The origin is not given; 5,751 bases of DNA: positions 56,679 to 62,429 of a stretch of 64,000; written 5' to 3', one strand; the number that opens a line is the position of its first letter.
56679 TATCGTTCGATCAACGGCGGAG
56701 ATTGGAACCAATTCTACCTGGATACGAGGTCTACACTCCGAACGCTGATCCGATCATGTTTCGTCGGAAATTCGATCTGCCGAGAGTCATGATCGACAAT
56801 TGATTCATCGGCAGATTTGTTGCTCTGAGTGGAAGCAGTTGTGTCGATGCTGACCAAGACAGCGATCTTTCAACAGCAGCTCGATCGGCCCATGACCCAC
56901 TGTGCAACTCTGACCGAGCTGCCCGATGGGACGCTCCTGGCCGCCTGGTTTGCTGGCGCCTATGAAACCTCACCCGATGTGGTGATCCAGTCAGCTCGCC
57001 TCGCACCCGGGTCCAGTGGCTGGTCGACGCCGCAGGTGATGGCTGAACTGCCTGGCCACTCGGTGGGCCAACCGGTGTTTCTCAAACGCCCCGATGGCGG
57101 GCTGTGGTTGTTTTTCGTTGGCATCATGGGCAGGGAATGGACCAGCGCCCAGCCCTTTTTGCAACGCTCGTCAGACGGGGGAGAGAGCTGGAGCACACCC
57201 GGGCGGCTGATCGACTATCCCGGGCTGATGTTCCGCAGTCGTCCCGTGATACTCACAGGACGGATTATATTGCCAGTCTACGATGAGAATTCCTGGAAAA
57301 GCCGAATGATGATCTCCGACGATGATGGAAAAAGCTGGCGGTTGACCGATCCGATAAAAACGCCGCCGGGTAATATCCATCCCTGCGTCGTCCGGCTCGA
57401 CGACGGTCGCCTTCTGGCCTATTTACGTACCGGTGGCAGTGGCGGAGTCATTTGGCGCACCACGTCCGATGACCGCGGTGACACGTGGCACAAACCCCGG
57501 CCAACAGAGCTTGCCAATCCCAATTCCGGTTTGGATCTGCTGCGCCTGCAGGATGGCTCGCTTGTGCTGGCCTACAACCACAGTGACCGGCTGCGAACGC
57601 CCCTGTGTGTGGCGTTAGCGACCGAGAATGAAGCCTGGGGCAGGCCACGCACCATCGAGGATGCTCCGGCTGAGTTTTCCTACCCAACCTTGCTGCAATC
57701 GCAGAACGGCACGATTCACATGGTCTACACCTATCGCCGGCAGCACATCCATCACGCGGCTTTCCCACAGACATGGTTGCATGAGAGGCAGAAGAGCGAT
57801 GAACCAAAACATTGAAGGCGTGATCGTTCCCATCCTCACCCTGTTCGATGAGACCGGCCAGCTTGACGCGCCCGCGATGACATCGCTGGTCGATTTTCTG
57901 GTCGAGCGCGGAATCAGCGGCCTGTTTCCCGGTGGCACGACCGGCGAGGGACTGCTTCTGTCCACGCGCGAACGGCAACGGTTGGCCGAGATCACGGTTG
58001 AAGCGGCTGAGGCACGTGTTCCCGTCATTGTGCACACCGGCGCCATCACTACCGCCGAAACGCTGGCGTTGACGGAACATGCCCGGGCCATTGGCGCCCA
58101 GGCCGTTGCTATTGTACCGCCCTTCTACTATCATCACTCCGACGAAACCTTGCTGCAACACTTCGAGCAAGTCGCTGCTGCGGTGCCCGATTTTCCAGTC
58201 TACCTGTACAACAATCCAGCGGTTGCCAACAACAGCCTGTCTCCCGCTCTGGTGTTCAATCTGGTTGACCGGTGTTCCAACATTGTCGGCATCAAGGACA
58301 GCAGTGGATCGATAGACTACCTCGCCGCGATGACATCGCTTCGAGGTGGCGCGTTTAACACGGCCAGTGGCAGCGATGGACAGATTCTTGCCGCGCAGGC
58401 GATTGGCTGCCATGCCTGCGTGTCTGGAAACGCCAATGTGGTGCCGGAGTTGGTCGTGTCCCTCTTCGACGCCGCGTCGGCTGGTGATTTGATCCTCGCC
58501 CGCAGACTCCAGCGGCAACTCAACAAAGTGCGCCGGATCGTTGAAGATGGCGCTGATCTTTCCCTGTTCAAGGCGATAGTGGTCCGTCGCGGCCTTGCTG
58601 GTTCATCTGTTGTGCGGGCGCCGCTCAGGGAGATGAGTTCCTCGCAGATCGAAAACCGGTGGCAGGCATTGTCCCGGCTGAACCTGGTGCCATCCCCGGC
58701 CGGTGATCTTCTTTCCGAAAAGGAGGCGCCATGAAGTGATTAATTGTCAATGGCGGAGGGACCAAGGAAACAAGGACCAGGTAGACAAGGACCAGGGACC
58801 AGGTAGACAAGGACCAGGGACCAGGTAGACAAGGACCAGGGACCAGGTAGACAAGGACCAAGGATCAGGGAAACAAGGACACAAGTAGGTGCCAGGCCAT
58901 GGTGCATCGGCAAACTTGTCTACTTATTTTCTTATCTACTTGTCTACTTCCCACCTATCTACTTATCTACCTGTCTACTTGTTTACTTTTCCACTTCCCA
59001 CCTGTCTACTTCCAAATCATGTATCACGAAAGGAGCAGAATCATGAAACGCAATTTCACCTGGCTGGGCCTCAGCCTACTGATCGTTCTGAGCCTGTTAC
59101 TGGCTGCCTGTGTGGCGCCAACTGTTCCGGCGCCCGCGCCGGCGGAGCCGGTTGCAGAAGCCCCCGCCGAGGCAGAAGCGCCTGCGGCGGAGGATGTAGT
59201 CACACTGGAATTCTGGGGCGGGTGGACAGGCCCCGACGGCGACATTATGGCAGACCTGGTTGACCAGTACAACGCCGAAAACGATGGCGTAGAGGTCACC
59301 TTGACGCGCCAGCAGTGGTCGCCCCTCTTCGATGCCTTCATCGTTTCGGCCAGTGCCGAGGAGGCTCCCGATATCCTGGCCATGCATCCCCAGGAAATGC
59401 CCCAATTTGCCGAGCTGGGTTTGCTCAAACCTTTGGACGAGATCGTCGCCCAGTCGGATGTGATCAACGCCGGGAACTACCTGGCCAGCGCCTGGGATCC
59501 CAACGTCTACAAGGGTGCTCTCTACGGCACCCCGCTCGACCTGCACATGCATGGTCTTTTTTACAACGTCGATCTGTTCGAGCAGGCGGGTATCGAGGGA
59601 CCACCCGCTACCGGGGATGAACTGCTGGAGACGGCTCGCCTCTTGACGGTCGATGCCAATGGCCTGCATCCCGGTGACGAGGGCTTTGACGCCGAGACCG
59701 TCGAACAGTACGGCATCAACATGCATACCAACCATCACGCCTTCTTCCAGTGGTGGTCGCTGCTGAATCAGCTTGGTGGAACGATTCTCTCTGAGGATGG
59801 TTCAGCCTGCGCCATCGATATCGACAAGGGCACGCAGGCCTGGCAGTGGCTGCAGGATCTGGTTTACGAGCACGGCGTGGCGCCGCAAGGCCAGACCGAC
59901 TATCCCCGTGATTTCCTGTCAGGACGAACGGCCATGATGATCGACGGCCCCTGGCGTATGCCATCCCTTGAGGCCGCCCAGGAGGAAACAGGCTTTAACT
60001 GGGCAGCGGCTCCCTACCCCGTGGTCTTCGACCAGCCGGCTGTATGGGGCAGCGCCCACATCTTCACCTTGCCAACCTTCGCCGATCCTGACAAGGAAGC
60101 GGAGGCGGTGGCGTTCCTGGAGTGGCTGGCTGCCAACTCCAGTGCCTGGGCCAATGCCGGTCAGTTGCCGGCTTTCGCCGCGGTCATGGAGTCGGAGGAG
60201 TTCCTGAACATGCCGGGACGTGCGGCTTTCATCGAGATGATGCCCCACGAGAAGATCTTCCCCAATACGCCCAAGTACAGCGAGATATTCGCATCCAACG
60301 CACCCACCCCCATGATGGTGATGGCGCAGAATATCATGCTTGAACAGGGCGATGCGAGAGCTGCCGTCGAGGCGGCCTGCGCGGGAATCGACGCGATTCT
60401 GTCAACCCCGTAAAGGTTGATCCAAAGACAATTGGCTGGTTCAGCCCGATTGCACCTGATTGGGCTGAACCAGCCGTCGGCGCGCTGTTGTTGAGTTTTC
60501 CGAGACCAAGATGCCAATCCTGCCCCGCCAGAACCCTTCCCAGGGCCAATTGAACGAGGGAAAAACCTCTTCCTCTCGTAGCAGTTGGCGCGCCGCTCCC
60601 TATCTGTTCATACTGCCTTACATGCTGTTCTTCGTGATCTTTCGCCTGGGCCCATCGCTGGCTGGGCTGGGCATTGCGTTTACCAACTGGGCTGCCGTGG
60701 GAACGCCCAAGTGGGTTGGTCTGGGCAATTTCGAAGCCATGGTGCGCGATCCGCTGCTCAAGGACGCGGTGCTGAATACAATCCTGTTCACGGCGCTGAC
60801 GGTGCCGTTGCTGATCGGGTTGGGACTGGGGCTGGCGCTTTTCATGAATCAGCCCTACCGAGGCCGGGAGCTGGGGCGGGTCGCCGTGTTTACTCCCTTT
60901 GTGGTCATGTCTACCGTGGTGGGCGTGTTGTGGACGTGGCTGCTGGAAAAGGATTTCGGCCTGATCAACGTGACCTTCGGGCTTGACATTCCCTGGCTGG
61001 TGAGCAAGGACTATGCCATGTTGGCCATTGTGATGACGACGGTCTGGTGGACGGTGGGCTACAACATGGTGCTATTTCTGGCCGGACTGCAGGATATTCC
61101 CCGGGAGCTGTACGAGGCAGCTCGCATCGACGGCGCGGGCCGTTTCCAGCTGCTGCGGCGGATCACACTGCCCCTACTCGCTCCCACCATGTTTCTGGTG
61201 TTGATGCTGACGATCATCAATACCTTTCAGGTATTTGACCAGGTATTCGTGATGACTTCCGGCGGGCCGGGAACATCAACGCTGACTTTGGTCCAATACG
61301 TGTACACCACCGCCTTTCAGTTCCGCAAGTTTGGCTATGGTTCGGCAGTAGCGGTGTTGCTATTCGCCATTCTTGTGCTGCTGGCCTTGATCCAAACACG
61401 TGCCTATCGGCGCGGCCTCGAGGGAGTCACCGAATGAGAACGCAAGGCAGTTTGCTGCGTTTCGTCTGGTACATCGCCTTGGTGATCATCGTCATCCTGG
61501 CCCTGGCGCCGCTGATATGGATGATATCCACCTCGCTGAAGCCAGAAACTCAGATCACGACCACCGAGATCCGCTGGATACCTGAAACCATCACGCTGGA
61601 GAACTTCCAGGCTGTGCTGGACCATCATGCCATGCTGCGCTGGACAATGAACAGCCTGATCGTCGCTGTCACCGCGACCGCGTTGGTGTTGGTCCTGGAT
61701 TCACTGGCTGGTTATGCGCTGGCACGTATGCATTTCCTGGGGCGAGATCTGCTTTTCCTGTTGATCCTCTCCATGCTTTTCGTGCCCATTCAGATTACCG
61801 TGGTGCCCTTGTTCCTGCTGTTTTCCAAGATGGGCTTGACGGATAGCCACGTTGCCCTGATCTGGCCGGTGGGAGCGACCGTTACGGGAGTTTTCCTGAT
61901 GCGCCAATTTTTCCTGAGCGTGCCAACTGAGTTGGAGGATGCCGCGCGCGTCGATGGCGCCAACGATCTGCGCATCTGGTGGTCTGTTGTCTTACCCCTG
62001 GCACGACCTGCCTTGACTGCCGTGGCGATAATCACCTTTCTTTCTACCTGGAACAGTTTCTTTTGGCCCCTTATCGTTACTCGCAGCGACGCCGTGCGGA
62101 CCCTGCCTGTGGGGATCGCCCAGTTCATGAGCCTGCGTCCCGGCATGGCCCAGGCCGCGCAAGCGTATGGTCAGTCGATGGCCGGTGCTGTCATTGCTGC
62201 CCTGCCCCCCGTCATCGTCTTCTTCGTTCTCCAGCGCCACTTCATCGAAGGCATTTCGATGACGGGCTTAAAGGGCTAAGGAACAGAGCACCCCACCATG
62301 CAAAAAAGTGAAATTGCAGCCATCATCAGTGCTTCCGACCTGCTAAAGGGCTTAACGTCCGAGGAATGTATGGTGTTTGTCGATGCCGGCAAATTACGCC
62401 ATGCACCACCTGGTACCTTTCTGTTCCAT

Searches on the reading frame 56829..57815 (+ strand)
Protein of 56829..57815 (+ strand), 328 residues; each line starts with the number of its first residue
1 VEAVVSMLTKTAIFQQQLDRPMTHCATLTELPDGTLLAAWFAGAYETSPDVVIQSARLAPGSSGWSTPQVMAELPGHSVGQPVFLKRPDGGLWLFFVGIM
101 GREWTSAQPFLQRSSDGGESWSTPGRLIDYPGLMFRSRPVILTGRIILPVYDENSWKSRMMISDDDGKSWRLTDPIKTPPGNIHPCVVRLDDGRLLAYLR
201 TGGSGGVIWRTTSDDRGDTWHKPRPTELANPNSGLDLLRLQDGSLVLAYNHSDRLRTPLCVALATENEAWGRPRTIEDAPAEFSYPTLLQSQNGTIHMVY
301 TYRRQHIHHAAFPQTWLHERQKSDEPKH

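Call 58: search_protein_families(library=pfam, proteins=[window:56829-57815:+], max_evalue=0.00001)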
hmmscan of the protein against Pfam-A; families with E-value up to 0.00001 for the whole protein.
window:56829-57815:+ (328 aa): 2 families
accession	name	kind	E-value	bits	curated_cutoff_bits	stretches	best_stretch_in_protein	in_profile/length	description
PF13088.12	BNR_2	-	5.2e-67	226.5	31.4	1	34-298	1-277/277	BNR repeat-like domain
PF02012.26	BNR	-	4.6e-06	26.3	27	0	162-171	2-11/12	BNR/Asp-box repeat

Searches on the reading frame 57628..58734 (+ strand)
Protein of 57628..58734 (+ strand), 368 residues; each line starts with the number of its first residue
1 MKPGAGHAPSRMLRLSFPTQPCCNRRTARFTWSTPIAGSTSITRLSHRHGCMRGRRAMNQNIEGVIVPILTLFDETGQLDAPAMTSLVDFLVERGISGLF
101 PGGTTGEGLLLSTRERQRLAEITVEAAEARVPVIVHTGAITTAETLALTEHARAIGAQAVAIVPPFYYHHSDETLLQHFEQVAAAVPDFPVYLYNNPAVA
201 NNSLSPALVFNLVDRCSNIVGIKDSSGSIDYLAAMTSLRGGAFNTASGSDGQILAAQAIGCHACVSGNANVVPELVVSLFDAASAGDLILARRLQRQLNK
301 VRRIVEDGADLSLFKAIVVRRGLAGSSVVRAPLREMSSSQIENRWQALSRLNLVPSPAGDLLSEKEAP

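Call 58: search_protein_families(library=pfam, proteins=[window:57628-58734:+], max_evalue=0.00001)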
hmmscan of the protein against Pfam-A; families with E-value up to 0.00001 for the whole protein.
window:57628-58734:+ (368 aa): 1 family
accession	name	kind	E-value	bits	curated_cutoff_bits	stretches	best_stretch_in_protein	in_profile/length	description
PF00701.28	DHDPS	-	3.6e-68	229.8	22.1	1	62-343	2-281/289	Dihydrodipicolinate synthetase family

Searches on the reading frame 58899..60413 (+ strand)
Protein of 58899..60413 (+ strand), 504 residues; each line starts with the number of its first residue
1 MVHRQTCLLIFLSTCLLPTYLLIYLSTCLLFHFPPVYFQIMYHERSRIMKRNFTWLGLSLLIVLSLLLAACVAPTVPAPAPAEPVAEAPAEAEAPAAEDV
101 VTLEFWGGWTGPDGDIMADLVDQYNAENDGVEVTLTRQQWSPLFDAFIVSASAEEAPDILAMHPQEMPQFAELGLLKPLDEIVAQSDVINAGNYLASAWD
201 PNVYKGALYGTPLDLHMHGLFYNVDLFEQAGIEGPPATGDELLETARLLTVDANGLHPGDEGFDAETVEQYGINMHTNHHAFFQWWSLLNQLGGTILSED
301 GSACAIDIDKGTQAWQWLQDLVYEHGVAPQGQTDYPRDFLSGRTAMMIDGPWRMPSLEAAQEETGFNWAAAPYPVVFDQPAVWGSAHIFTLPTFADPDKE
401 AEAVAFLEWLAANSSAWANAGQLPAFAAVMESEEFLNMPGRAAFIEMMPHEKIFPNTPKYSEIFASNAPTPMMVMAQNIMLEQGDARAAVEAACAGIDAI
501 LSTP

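Call 58: search_protein_families(library=pfam, proteins=[window:58899-60413:+], max_evalue=0.00001)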
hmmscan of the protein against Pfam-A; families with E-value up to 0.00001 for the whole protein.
window:58899-60413:+ (504 aa): 2 families
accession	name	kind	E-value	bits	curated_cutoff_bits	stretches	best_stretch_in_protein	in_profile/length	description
PF13416.11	SBP_bac_8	-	3.8e-32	112.6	27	1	120-435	2-271/279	Bacterial extracellular solute-binding protein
PF01547.30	SBP_bac_1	-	1.3e-31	111.1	26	1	113-414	6-304/307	Bacterial extracellular solute-binding protein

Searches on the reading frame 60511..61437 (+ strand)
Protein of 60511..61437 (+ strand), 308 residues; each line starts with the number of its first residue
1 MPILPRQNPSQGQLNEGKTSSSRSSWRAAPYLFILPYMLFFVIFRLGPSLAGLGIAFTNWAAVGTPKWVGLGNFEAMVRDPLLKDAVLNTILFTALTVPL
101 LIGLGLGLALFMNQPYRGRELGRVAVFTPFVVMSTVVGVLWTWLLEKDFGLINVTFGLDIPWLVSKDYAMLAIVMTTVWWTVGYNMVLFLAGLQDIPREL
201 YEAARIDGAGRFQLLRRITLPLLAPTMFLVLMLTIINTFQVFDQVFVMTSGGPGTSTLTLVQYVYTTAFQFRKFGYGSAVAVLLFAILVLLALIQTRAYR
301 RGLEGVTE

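Call 58: search_protein_families(library=pfam, proteins=[window:60511-61437:+], max_evalue=0.00001)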
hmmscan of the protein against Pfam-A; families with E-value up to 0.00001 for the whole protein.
window:60511-61437:+ (308 aa): 1 family
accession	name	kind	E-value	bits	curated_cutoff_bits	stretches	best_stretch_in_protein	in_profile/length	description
PF00528.27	BPD_transp_1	-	8e-17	62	26.4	1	103-297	3-176/184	Binding-protein-dependent transport system inner membrane component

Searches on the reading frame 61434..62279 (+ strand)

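Call 58: search_protein_families(library=pfam, proteins=[window:61434-62279:+], max_evalue=0.00001)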
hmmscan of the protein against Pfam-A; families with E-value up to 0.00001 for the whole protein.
window:61434-62279:+ (281 aa): 1 family
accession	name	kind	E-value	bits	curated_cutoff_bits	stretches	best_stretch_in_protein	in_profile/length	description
PF00528.27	BPD_transp_1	-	1.2e-16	61.5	26.4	1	91-271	3-179/184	Binding-protein-dependent transport system inner membrane component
